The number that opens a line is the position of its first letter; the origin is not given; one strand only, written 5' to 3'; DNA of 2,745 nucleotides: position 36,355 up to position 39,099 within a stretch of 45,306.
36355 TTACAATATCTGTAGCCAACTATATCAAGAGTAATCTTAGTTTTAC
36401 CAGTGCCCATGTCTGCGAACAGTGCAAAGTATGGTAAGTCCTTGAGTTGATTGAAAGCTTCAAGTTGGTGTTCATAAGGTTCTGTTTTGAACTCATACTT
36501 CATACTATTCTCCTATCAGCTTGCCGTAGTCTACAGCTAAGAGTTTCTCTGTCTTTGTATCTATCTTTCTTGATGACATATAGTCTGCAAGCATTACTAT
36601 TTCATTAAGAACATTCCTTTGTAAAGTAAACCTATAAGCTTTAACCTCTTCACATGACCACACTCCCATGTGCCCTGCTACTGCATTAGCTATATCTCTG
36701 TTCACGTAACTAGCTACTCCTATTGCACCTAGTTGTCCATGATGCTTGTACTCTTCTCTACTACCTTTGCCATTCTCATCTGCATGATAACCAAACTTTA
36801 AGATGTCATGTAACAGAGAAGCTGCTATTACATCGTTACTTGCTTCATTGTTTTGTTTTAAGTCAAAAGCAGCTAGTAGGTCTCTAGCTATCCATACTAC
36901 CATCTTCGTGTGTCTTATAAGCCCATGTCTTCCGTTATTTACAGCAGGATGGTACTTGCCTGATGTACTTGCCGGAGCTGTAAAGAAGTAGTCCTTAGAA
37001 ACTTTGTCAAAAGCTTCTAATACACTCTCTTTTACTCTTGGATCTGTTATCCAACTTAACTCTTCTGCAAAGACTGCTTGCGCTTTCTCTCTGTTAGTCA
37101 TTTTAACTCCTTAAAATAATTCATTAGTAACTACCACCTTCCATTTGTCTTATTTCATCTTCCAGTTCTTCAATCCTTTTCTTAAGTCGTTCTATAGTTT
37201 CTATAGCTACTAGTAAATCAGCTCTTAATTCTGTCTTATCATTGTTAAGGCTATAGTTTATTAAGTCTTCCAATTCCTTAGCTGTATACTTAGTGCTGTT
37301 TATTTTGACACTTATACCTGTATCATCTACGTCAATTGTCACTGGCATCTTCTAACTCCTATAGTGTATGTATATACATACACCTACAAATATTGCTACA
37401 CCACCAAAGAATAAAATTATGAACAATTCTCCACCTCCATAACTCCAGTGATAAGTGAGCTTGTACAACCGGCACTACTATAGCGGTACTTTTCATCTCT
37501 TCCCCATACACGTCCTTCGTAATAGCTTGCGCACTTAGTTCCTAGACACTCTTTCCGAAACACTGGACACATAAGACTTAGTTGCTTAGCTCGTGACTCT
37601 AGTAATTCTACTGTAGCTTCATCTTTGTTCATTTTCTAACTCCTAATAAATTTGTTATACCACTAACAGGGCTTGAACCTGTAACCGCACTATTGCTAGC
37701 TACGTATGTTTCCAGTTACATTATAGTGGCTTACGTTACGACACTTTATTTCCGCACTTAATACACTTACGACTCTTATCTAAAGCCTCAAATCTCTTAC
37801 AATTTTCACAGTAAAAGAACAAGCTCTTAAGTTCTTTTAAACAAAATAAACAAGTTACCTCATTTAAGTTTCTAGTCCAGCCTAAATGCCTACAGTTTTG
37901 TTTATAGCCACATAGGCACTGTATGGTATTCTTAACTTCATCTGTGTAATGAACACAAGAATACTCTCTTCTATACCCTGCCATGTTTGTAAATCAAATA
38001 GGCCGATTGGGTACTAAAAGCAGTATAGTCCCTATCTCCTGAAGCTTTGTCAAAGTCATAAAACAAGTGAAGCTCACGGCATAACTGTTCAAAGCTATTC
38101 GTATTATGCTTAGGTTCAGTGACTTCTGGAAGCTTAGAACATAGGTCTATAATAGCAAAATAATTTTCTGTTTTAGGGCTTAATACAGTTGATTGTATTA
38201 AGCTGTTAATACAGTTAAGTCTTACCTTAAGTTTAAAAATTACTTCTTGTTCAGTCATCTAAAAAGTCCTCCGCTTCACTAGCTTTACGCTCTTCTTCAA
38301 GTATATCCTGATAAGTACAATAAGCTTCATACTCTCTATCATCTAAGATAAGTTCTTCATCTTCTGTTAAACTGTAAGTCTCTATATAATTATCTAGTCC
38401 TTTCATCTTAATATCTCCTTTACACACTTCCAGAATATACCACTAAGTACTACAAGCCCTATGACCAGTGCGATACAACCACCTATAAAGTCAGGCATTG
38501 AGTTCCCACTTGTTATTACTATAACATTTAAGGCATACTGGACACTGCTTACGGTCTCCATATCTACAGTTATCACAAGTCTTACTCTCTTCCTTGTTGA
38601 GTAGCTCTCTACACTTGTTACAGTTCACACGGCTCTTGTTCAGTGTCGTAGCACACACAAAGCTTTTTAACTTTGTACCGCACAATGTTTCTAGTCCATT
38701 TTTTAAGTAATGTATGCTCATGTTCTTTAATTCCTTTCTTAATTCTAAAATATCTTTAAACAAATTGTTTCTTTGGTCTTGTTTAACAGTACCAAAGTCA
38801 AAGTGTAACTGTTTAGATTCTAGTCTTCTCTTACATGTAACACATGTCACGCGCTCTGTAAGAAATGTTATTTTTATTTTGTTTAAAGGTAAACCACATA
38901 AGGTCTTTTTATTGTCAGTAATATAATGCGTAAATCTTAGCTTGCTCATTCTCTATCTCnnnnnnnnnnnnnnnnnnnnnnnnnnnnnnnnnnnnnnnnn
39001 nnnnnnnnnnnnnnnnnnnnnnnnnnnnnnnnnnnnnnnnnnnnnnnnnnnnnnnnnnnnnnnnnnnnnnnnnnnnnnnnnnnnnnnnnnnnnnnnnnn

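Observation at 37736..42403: Expanded paralogous family of His/Cys3 zinc-finger modules across six early genes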

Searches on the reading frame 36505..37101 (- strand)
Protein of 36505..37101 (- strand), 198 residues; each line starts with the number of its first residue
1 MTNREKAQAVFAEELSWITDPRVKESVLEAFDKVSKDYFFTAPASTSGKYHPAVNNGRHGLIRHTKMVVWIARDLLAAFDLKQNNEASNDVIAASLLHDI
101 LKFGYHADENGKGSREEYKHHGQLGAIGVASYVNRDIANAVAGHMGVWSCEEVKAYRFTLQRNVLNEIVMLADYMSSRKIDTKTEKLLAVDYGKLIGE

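Call 17: search_protein_families(library=pfam, max_evalue=0.01, proteins=[window:36505-37101:-])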
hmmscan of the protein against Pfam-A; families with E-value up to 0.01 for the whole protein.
window:36505-37101:- (198 aa): 1 family
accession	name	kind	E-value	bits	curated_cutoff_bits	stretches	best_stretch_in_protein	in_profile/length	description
PF01966.28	HD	-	2.1e-10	41.3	22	1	62-176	2-114/116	HD domain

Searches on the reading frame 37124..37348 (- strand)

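Call 17: search_protein_families(library=pfam, max_evalue=0.01, proteins=[window:37124-37348:-])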
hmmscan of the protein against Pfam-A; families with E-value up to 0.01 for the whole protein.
window:37124-37348:- (74 aa): 0 families

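Call 79: search_protein_families(library=phrogs, max_evalue=0.01, proteins=[window:37124-37348:-])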
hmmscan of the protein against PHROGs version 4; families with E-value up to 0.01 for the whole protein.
window:37124-37348:- (74 aa): 3 families
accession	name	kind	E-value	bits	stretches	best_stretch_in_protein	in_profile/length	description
phrog_30642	-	unknown function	0.0056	17.6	1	24-73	10-60/62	-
phrog_1244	-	unknown function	0.0057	17.1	1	31-70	35-74/157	-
phrog_12287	-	unknown function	0.0064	17.6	1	25-69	23-65/101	-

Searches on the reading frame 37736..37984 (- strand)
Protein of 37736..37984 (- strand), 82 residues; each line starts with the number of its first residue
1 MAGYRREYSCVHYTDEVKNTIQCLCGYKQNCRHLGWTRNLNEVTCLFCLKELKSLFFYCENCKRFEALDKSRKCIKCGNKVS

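Call 3: search_protein_families(library=pfam, max_evalue=1, proteins=[window:37736-37984:-])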
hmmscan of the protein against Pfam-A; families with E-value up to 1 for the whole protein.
window:37736-37984:- (82 aa): 3 families
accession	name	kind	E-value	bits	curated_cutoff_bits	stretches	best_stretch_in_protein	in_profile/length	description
PF25080.1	zf_RING-like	-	0.092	13.2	27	1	57-77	1-21/48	RING zinc finger-like domain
PF12773.13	DZR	-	0.72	10.5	27.3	1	45-81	1-34/45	Double zinc ribbon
PF23382.1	DUF7097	-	0.8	10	27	1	8-78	20-83/175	Family of unknown function (DUF7097)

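Call 4: search_protein_families(library=phrogs, max_evalue=0.1, proteins=[window:37736-37984:-])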
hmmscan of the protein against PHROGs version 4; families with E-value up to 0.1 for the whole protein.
window:37736-37984:- (82 aa): 1 family
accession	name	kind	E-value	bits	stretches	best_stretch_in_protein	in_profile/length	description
phrog_8303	-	unknown function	0.066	14.4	1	12-51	38-77/81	-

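Call 87: search_protein_families(library=ncbifam, max_evalue=0.1, proteins=[window:37736-37984:-])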
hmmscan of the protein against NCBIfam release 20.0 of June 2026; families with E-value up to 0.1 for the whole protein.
window:37736-37984:- (82 aa): 0 families

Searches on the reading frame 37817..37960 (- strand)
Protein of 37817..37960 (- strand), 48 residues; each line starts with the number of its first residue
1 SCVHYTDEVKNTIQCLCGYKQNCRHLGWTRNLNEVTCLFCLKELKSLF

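Call 10: search_solved_structures(query=A1, max_evalue=10, show_alignments=3)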
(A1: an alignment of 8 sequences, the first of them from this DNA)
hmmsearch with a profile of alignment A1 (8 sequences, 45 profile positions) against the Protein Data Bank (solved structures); distinct sequences matched with E-value up to 10: 4.
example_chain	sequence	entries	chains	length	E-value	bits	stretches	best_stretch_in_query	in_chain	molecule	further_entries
2ecw_A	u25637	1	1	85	0.14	15.5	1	27-43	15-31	Tripartite motif-containing protein 30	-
5j11_A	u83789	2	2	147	0.66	13.3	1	16-40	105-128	Thymic stromal lymphopoietin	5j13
2ecv_A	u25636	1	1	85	1.2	12.5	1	27-41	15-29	Tripartite motif-containing protein 5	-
2egp_A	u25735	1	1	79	1.8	11.9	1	29-42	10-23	Tripartite motif-containing protein 34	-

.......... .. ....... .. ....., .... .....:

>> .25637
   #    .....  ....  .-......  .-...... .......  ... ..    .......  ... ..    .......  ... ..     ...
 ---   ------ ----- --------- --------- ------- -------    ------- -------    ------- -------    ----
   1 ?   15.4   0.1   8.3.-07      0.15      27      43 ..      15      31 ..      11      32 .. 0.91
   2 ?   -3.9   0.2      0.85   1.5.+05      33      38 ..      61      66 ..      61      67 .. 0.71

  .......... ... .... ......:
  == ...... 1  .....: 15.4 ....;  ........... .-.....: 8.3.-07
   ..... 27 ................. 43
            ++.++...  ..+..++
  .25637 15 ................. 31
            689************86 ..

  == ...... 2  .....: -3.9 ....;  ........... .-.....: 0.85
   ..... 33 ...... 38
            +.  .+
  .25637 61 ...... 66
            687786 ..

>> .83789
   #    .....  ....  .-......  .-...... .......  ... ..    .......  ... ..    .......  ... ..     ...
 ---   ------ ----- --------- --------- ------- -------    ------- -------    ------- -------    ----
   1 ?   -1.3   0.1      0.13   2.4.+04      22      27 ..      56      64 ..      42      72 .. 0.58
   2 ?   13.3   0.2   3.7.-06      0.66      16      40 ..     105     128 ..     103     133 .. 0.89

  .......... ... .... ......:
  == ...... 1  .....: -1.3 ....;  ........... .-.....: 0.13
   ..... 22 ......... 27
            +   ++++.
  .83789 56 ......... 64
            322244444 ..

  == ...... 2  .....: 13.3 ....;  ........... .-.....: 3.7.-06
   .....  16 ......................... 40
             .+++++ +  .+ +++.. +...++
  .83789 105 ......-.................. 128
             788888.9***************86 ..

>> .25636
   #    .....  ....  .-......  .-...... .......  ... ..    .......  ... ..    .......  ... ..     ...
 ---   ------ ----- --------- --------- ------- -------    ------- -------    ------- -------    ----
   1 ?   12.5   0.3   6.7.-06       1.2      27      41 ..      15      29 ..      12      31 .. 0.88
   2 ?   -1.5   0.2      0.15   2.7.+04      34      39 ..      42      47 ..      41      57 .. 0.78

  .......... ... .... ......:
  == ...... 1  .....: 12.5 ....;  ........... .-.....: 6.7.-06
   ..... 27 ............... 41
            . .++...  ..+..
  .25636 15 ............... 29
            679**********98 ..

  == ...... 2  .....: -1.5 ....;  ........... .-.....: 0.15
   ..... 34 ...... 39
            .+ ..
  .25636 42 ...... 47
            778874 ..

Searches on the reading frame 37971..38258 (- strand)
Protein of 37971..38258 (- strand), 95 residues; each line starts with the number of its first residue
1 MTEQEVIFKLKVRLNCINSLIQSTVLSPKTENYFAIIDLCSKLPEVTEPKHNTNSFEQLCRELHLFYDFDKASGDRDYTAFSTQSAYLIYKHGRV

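Call 17: search_protein_families(library=pfam, max_evalue=0.01, proteins=[window:37971-38258:-])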
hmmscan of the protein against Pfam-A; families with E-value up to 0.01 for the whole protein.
window:37971-38258:- (95 aa): 0 families

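Call 79: search_protein_families(library=phrogs, max_evalue=0.01, proteins=[window:37971-38258:-])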
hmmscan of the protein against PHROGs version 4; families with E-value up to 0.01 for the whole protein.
window:37971-38258:- (95 aa): 0 families

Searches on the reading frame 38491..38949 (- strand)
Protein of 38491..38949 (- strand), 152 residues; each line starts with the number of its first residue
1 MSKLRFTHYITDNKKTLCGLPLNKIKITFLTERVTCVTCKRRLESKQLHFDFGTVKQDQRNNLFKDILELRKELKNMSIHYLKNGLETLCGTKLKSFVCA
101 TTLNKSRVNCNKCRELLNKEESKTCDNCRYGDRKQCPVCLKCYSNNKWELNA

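Call 3: search_protein_families(library=pfam, max_evalue=1, proteins=[window:38491-38949:-])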
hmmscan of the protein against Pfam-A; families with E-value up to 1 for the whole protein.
window:38491-38949:- (152 aa): 3 families
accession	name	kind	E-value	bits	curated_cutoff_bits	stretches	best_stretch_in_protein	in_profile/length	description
PF14560.12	Ubiquitin_2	-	0.043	14.7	23.1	1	71-97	18-44/86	Ubiquitin-like domain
PF10235.14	Cript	-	0.055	14.6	25.5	0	102-143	40-80/90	Microtubule-associated protein CRIPT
PF16002.10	Headcase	-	0.97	9.3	27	1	97-140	145-188/198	Headcase protein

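Call 4: search_protein_families(library=phrogs, max_evalue=0.1, proteins=[window:38491-38949:-])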
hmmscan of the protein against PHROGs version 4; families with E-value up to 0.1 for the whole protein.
window:38491-38949:- (152 aa): 1 family
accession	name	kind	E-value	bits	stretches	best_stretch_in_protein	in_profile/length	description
phrog_23245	-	unknown function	0.047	15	1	88-146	35-91/100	-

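Call 11: search_dna_similar(query=window:38491-38949:-, collection=phages, mode=protein, max_evalue=1, max_rows=30)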
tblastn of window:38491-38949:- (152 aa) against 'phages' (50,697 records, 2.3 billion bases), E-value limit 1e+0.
Records with a match: 1; places in all: 1; records where one place covers at least 80% of the query: 0.
Best place of each record, by identity: <60% 1.
By first word of the organism name: Enterococcus 1.
By host as written in the record: Enterococcus faecalis KCOM 1162 1.
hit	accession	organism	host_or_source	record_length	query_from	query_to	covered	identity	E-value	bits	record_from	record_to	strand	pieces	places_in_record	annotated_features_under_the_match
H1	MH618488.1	Enterococcus phage vB_EfaS_HEf13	Enterococcus faecalis KCOM 1162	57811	26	63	25%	39.5%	8e-1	35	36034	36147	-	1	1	tail length tape-measure protein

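Call 12: find_homologous_proteins(query=window:38491-38949:-, max_evalue=0.01)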
Query window:38491-38949:- (152 aa): 1 proteins with E <= 0.01 among 40 candidates.
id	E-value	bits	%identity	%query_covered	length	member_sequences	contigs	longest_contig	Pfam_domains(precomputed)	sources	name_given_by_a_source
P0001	2.2e-96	338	100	100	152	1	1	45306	-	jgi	-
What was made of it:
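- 38491..38949 (-): Gene B (152 aa): module 1 twice (38821-38931 and 38599-38715), then module 2 (38524-38577). Only itself was found in the 5.8-billion-protein word-index search (call 12).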

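Call 87: search_protein_families(library=ncbifam, max_evalue=0.1, proteins=[window:38491-38949:-])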
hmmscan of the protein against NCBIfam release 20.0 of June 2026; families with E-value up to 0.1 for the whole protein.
window:38491-38949:- (152 aa): 3 families
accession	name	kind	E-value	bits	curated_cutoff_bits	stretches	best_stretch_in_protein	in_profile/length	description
NF007719.0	PRK10410.2-3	equivalog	0.016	15.3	211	1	100-144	9-50/103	nitrous oxide-stimulated promoter family protein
NF005504.0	PRK07118.1-3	equivalog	0.04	13.3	437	1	65-144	185-258/293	Fe-S cluster domain-containing protein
TIGR03123.1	one_C_unchar_1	hypoth_equivalog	0.081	12.1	244.1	1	38-124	229-316/327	probable H4MPT-linked C1 transfer pathway protein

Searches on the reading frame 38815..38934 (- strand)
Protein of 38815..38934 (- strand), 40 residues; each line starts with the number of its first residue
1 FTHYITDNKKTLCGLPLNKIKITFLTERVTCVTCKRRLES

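Call 28: find_homologous_proteins(query=A4, max_evalue=0.001)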
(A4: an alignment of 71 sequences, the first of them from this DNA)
Query A4 (71 sequences): 7 candidates shared short words with the query, none scored E <= 0.001.
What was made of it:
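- Tried and rejected: Word-index searches failed: B found only itself, and the 71-module alignment produced too few candidates, which wasted one search (calls 12, 28).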

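Call 32: predict_structure(alignment_id=A4)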
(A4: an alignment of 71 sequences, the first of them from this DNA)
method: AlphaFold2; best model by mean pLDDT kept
length: 40 residues; sequences in the alignment: 71
mean_pLDDT: 94.3   pTM: 0.67
mean pLDDT of the five models: 94.3, 92.0, 91.5, 90.1, 87.7
residues with pLDDT >= 90: 37; 70-90: 3; 50-70: 0; < 50: 0
segments of 3 or more residues with pLDDT < 50: none
pLDDT, mean of each block of 10 residues (from residue 1): 94 93 96 94
secondary structure, 60 per line:
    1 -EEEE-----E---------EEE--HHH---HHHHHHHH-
elements in order: E2-5 E21-23 H32-39
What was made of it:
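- Fold: AlphaFold2 of module B1 with 71 sequences gives pLDDT 94.3, with strands at 2-5 and 21-23 and a helix at 32-39 (call 32). The fold prediction is confident (call 32).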

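Call 36: fold_search(model_id=the predicted structure, library=pdb)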
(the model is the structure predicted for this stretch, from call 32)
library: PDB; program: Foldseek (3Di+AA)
matches with E <= 10: 1; with E <= 0.001: 0
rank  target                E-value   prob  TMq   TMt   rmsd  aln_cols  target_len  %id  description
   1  8oit_Bd               9.8e+00  0.01  0.26  0.17  11.3        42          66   10  39S human mitochondrial large ribosomal subunit with mtRF1 and P-site tRNA (released 2023-06-14)

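Call 39: fold_search(model_id=the predicted structure, library=viral)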
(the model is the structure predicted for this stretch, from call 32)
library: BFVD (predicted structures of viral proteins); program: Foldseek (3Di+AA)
matches with E <= 10: 12; with E <= 0.001: 0
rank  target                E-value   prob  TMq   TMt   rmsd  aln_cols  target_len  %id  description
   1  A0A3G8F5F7            4.4e-01  0.84  0.68  0.47   4.3        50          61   18  Uncharacterized protein [Pseudomonas phage vB_PaeM_LCK69]
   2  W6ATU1                5.0e-01  0.82  0.68  0.19   5.2        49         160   20  (no name in the UniProt tables at hand)
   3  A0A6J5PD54            3.3e+00  0.44  0.76  0.40   4.7        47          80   21  Uncharacterized protein [uncultured Caudovirales phage]
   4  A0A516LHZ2            3.7e+00  0.51  0.79  0.21   1.4        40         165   30  (no name in the UniProt tables at hand)
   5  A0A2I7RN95            3.7e+00  0.28  0.68  0.40   3.4        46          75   20  (no name in the UniProt tables at hand)
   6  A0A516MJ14            6.1e+00  0.02  0.27  0.15   8.9        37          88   24  (no name in the UniProt tables at hand)
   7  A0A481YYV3            7.5e+00  0.01  0.27  0.16   9.4        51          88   12  Uncharacterized protein [Mimivirus LCMiAC01]
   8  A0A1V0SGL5            8.6e+00  0.01  0.20  0.09   9.5        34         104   15  Uncharacterized protein [Hokovirus HKV1]
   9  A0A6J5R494            9.2e+00  0.06  0.56  0.23   5.3        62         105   16  Uncharacterized protein [uncultured Caudovirales phage]
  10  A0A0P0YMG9            9.9e+00  0.01  0.23  0.14   7.0        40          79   20  (no name in the UniProt tables at hand)
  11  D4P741                9.9e+00  0.01  0.27  0.13  11.8        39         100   23  (no name in the UniProt tables at hand)
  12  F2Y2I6                9.9e+00  0.01  0.25  0.10  10.2        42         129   17  (no name in the UniProt tables at hand)

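Call 76: search_solved_structures(query=A4, max_evalue=10, show_alignments=3)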
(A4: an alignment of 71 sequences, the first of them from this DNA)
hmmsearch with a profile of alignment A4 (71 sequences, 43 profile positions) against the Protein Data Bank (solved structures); distinct sequences matched with E-value up to 10: 8.
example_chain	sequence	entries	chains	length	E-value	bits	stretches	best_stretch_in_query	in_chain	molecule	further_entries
2ecw_A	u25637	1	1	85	0.03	17.7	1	28-42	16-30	Tripartite motif-containing protein 30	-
2ecv_A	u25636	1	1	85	0.38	14.2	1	29-41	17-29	Tripartite motif-containing protein 5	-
4tkp_B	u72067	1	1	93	0.41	14.1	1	29-41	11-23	Tripartite motif-containing protein 5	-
2egp_A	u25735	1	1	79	0.62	13.5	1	30-41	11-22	Tripartite motif-containing protein 34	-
6fga_A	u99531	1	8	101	1.1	12.7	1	22-39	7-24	E3 ubiquitin-protein ligase TRIM21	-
6s53_B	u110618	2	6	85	1.3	12.4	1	24-39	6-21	E3 ubiquitin-protein ligase TRIM21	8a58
5olm_A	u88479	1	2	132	1.7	12.1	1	22-39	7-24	E3 ubiquitin-protein ligase TRIM21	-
7bbd_B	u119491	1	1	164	2.6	11.5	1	23-39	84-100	Polyubiquitin-B,E3 ubiquitin-protein ligase TRIM21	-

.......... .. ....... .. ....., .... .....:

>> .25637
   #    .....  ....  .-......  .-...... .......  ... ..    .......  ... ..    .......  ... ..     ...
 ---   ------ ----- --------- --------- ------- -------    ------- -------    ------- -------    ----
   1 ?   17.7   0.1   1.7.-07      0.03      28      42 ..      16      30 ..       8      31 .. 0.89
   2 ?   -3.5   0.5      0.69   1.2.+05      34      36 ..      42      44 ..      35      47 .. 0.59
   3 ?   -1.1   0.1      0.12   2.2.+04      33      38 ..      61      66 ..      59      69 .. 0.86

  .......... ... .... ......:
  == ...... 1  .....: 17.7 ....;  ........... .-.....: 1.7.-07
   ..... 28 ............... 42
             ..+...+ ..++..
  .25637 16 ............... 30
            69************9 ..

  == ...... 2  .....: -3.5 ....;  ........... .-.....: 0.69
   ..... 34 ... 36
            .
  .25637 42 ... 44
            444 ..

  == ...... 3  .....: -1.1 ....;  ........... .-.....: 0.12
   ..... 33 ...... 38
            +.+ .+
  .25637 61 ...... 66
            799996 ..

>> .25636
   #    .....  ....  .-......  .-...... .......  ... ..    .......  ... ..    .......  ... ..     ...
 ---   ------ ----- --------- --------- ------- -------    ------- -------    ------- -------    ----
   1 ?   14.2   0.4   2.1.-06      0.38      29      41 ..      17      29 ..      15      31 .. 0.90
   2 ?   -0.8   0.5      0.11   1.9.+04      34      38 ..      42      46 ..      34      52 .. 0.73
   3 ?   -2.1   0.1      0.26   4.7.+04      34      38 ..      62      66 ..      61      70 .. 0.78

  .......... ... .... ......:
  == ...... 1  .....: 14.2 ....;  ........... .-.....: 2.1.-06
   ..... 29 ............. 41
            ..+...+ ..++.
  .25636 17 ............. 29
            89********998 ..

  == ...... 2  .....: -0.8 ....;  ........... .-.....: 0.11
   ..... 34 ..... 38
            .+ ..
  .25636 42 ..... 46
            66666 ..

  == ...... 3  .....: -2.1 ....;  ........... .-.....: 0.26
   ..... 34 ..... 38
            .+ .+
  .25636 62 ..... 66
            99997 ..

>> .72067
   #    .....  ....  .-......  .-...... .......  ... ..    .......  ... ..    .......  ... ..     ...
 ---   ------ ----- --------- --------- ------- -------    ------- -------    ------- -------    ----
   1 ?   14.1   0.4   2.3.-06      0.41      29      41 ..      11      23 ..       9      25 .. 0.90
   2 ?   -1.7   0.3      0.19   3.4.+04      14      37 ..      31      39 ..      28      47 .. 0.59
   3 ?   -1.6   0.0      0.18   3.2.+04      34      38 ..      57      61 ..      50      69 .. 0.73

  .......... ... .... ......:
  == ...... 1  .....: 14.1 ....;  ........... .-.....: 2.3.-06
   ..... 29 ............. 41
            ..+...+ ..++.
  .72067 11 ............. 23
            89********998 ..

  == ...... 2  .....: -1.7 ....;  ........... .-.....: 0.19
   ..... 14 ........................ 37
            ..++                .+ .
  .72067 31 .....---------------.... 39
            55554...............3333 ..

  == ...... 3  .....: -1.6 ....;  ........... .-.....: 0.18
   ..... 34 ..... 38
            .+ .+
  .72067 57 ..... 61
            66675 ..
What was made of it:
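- On RING / TRIM: Only a 13-15-residue local match, E>=0.03 (calls 10, 76).
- Closest known: TRIM-type RING fingers. Same: The local motif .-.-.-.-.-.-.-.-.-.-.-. resembles V-T-C-x2-C-L-x2-L (calls 10, 76).
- Tried and rejected: The PDB sequence search gave only a TRIM RING local motif (calls 10, 76).
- Closest known: Eukaryotic tandem zinc-finger arrays. Different: No sequence or fold match was found (calls 36, 76).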
